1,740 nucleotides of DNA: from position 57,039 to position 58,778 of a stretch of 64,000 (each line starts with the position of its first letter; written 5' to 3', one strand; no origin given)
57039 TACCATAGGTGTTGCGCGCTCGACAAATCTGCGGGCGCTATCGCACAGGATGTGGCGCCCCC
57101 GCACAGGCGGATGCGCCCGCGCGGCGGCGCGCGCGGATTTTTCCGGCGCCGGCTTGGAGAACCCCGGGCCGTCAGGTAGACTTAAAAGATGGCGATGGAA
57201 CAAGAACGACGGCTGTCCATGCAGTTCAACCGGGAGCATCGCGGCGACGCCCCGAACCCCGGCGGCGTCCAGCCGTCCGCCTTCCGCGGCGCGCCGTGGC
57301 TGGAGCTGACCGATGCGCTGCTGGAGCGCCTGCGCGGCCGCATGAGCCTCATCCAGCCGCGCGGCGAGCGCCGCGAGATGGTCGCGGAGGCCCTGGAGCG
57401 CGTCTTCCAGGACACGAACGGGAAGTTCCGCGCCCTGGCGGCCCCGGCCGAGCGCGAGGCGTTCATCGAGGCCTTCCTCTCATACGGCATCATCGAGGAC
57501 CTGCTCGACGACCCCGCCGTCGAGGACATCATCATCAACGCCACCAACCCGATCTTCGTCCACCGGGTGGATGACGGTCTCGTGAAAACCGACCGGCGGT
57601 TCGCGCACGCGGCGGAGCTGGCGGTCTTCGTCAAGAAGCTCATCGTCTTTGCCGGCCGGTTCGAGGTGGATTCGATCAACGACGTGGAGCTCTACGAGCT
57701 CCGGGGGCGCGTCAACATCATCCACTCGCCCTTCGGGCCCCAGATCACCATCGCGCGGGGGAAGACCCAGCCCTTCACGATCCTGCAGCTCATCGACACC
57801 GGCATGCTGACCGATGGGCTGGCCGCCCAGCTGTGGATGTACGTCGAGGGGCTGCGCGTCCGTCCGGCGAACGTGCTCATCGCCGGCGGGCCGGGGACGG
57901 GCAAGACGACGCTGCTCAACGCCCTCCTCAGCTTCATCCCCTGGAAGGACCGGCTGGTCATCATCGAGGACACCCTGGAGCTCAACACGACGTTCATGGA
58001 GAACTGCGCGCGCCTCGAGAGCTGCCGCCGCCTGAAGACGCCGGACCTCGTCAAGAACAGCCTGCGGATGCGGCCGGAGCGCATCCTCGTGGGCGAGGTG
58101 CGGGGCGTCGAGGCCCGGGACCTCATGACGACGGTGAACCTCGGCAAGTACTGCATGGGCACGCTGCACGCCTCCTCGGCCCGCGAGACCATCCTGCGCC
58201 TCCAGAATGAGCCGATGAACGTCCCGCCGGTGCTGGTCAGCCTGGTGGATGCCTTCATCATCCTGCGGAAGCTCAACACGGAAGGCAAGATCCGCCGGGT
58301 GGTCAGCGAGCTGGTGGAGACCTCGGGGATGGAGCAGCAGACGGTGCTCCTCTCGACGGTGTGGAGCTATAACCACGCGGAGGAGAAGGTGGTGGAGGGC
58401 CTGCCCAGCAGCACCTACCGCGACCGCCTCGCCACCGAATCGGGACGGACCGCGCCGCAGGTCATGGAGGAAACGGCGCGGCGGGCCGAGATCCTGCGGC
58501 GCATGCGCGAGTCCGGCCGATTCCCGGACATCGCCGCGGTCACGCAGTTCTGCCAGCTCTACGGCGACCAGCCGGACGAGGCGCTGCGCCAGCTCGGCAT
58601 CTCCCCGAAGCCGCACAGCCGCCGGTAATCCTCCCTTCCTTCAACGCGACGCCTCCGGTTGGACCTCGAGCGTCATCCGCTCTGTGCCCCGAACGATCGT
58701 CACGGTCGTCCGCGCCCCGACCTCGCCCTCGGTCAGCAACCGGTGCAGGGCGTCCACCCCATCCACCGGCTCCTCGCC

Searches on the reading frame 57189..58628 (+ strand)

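Call 50: search_protein_families(library=pfam, proteins=[window:57189-58628:+], max_evalue=0.00001)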
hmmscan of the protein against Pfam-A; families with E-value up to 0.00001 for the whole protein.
window:57189-58628:+ (479 aa): 2 families
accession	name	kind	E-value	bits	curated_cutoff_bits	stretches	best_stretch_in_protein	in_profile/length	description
PF00437.27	T2SSE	-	2.4e-30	105.9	24.9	1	171-366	92-285/370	Type II/IV secretion system protein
PF13191.12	AAA_16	-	5e-06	27.5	32.6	0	224-288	22-88/167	AAA ATPase domain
